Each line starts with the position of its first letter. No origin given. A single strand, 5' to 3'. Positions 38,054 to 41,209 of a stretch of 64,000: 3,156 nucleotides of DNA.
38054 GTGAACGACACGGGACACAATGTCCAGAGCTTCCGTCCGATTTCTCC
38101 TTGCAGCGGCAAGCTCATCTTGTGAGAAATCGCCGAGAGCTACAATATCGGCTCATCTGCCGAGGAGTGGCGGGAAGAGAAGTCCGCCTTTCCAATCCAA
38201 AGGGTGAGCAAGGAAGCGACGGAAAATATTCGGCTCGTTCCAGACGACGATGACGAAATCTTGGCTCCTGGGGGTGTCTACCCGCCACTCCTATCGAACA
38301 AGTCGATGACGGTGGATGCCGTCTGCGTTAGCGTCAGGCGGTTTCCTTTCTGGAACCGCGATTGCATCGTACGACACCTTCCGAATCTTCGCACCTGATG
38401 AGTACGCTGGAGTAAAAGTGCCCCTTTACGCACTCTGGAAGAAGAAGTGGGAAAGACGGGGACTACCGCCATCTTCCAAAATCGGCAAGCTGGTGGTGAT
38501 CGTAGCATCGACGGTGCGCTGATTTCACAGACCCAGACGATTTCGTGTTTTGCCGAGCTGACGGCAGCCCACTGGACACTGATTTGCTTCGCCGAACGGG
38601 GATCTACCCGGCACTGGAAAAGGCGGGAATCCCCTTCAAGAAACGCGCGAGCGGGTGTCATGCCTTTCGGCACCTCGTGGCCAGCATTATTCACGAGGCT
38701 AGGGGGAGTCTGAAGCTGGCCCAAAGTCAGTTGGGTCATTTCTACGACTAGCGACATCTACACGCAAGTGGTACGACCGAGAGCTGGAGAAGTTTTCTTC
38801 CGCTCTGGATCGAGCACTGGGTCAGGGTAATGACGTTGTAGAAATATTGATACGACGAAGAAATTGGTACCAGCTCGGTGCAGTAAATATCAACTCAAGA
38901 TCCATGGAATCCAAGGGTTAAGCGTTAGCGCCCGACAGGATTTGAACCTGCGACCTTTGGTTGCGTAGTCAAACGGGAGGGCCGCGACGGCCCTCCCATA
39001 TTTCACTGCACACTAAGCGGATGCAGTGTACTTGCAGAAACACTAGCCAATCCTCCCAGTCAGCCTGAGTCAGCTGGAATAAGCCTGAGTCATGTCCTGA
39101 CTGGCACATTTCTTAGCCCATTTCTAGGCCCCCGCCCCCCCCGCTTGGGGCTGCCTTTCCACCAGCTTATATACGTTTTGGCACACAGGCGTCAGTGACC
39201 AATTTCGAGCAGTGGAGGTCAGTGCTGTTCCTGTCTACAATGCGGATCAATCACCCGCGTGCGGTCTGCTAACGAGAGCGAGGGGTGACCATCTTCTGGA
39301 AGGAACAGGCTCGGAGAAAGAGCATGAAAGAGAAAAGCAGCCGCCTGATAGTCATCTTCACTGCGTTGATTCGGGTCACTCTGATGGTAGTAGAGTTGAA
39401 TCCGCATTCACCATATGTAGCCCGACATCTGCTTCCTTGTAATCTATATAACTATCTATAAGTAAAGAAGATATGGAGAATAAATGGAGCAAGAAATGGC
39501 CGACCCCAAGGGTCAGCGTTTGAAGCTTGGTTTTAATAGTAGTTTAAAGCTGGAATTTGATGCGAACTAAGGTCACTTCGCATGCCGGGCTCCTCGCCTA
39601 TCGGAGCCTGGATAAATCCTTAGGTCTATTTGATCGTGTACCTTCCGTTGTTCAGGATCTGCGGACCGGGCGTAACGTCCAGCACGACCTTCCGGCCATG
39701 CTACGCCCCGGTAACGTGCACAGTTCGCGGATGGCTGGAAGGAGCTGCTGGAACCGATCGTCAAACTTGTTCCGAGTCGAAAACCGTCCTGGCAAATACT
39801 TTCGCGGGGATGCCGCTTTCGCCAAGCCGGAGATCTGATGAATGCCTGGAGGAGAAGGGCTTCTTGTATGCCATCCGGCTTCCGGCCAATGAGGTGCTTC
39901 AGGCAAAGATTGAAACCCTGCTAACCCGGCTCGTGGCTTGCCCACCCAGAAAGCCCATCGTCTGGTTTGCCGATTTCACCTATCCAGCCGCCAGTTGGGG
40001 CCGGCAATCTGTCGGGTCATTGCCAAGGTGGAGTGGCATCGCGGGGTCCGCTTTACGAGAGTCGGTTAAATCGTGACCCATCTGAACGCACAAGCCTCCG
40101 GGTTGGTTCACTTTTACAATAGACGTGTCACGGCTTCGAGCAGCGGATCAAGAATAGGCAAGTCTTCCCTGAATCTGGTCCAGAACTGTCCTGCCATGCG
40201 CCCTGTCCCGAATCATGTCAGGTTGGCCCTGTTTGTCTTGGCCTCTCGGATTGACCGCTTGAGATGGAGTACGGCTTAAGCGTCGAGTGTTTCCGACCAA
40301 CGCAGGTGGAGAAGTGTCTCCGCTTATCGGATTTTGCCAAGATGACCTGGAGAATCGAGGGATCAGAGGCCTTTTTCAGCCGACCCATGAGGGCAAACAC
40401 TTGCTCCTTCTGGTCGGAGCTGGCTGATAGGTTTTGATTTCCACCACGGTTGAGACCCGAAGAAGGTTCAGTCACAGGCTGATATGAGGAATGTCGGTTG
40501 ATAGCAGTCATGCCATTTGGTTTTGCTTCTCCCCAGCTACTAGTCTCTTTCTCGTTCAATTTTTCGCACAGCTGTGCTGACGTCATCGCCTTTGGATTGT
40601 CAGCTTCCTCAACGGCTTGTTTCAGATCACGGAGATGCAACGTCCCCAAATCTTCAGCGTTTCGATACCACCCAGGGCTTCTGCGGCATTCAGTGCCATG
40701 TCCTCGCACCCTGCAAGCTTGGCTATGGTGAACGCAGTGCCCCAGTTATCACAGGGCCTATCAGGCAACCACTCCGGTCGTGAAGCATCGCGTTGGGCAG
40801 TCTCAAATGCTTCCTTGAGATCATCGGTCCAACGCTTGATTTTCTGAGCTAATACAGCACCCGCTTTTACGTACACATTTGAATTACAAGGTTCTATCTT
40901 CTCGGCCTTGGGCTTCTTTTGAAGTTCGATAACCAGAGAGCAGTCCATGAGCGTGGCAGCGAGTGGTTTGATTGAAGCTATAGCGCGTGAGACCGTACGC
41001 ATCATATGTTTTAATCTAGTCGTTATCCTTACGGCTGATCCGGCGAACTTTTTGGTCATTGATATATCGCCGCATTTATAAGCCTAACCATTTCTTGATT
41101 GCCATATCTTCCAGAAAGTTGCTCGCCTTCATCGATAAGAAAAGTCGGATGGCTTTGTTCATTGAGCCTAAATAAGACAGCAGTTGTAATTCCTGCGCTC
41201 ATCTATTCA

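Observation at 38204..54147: Decayed integrative element / genomic island between an integrase remnant with tRNA 3' fragment and tRNA-Ala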

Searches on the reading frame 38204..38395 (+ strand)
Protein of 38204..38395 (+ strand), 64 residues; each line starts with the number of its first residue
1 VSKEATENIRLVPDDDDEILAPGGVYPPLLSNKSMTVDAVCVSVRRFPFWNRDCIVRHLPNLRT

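Call 33: search_protein_families(library=pfam, proteins=[window:38204-38395:+], max_evalue=0.1)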
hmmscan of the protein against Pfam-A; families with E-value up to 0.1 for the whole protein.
seq(64 aa): 0 families

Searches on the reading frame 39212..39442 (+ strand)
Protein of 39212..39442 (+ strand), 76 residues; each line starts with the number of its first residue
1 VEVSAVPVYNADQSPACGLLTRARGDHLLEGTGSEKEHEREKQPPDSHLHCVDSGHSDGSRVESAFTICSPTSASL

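Call 105: search_protein_families(library=pfam, proteins=[window:39212-39442:+], max_evalue=0.01)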
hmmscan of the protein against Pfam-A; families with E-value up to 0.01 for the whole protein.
window:39212-39442:+ (76 aa): 0 families

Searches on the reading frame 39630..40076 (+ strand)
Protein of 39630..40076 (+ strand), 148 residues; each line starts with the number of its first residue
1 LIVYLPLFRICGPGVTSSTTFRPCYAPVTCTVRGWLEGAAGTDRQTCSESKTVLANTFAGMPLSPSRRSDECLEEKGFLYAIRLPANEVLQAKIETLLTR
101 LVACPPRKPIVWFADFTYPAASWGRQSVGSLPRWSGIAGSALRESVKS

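Call 6: search_protein_families(library=pfam, proteins=[window:39630-40076:+], max_evalue=0.01)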
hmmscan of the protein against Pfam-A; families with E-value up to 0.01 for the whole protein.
window:39630-40076:+ (148 aa): 1 family
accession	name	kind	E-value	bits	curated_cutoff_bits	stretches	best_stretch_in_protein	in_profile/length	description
PF13701.12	DDE_Tnp_1_4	-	9.3e-06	24.6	34.7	1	72-126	234-290/435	Transposase DDE domain group 1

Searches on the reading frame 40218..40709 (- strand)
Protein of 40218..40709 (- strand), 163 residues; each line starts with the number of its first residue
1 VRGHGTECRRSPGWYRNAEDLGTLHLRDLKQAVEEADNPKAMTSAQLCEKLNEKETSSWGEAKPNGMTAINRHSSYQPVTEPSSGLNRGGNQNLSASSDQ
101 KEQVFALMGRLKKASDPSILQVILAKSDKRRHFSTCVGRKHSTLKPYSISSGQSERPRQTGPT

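Call 6: search_protein_families(library=pfam, proteins=[window:40218-40709:-], max_evalue=0.01)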
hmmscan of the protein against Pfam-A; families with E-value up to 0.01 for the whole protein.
window:40218-40709:- (163 aa): 1 family
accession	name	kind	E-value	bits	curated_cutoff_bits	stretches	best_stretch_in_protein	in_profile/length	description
PF12307.13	DUF3631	-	0.00013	22.6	24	1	20-69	94-142/182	Protein of unknown function (DUF3631)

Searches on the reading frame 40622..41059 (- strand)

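Call 6: search_protein_families(library=pfam, proteins=[window:40622-41059:-], max_evalue=0.01)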
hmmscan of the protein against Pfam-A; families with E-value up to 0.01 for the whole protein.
window:40622-41059:- (145 aa): 1 family
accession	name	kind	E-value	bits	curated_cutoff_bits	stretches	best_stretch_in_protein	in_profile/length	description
PF12307.13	DUF3631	-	8.6e-06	26.5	24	1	46-118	2-70/182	Protein of unknown function (DUF3631)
